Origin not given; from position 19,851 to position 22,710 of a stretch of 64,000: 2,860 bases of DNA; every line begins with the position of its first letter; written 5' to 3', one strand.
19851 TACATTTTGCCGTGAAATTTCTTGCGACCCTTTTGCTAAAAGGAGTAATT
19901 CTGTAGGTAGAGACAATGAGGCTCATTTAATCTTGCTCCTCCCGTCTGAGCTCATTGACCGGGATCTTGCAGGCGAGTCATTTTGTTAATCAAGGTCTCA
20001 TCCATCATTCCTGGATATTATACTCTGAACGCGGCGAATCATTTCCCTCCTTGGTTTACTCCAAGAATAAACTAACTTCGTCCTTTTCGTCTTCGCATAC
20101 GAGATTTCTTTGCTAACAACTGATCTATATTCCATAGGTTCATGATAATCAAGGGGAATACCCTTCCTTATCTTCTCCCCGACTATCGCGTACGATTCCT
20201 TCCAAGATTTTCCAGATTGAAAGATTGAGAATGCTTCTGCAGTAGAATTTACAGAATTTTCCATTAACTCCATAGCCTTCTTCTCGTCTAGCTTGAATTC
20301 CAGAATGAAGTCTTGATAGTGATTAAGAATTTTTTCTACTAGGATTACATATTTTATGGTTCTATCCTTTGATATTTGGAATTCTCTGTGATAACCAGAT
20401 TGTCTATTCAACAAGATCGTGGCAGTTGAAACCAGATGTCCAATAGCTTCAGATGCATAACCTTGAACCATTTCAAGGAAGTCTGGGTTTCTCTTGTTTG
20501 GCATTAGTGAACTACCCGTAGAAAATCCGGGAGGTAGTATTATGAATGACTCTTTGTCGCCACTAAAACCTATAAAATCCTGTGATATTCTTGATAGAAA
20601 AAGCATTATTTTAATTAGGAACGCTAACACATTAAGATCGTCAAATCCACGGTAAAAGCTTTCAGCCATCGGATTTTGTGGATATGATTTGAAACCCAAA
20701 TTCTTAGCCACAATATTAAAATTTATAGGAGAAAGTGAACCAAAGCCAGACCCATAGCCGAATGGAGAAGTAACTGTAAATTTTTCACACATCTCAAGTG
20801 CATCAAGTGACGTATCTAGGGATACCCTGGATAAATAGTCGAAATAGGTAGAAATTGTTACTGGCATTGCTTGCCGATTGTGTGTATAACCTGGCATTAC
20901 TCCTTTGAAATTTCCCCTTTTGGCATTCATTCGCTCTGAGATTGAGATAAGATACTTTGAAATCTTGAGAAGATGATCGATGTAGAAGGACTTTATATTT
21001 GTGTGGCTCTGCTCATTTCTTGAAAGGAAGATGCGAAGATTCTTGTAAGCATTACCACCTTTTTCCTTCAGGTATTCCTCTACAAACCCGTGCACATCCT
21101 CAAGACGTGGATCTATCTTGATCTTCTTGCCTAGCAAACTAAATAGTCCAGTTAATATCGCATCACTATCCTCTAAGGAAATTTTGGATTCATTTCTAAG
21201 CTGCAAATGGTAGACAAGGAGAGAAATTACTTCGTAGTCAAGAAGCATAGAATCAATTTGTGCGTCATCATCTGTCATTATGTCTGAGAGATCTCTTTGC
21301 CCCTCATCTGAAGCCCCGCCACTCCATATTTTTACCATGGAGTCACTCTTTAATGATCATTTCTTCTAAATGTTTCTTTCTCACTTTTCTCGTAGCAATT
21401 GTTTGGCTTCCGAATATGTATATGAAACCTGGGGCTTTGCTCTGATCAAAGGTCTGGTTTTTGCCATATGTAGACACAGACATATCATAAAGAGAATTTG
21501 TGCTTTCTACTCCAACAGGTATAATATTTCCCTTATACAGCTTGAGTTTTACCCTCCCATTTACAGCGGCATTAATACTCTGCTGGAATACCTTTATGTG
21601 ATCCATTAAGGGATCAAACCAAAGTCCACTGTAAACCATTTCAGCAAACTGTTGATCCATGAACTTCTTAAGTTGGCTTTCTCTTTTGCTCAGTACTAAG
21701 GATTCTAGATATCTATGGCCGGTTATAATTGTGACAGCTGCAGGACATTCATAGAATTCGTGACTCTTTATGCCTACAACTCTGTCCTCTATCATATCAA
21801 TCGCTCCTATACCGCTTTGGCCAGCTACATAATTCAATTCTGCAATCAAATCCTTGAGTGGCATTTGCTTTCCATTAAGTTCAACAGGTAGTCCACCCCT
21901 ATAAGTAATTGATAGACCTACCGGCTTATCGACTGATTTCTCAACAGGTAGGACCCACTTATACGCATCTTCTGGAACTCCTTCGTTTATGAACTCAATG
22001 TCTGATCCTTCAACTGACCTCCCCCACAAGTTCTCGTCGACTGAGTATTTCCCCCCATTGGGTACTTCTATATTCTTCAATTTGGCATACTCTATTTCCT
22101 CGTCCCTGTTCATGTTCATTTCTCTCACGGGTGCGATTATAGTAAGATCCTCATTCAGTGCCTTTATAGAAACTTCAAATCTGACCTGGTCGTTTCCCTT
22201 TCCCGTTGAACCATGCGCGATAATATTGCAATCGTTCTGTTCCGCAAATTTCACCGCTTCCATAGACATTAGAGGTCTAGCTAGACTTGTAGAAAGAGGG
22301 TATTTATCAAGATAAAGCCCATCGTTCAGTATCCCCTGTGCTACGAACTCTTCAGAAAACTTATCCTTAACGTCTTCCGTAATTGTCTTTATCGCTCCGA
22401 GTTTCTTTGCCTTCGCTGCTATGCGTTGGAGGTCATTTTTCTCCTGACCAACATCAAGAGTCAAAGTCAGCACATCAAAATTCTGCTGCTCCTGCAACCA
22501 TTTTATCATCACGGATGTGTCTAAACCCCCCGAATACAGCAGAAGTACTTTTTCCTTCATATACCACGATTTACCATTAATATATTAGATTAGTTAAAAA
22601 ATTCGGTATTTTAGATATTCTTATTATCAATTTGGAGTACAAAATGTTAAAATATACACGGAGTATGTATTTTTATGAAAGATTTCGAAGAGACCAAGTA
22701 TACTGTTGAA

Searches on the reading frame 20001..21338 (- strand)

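Call 82: search_protein_families(library=pfam, proteins=[window:20001-21338:-], max_evalue=0.00001)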
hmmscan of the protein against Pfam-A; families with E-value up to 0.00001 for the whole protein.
window:20001-21338:- (446 aa): 1 family
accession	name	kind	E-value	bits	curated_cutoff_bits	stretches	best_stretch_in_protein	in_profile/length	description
PF00206.25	Lyase_1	-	8.3e-21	75.1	27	1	86-300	83-312/312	Lyase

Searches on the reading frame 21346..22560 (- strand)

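Call 82: search_protein_families(library=pfam, proteins=[window:21346-22560:-], max_evalue=0.00001)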
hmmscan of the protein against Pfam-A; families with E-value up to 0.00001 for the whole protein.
window:21346-22560:- (405 aa): 2 families
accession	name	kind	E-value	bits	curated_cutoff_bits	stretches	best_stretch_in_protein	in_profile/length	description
PF20979.2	Arginosuc_syn_C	-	6.1e-72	242.2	27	1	172-386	1-215/219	Arginosuccinate synthase C-terminal domain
PF00764.25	Arginosuc_synth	-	2.8e-62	210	27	1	4-165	1-162/162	Arginosuccinate synthase N-terminal HUP domain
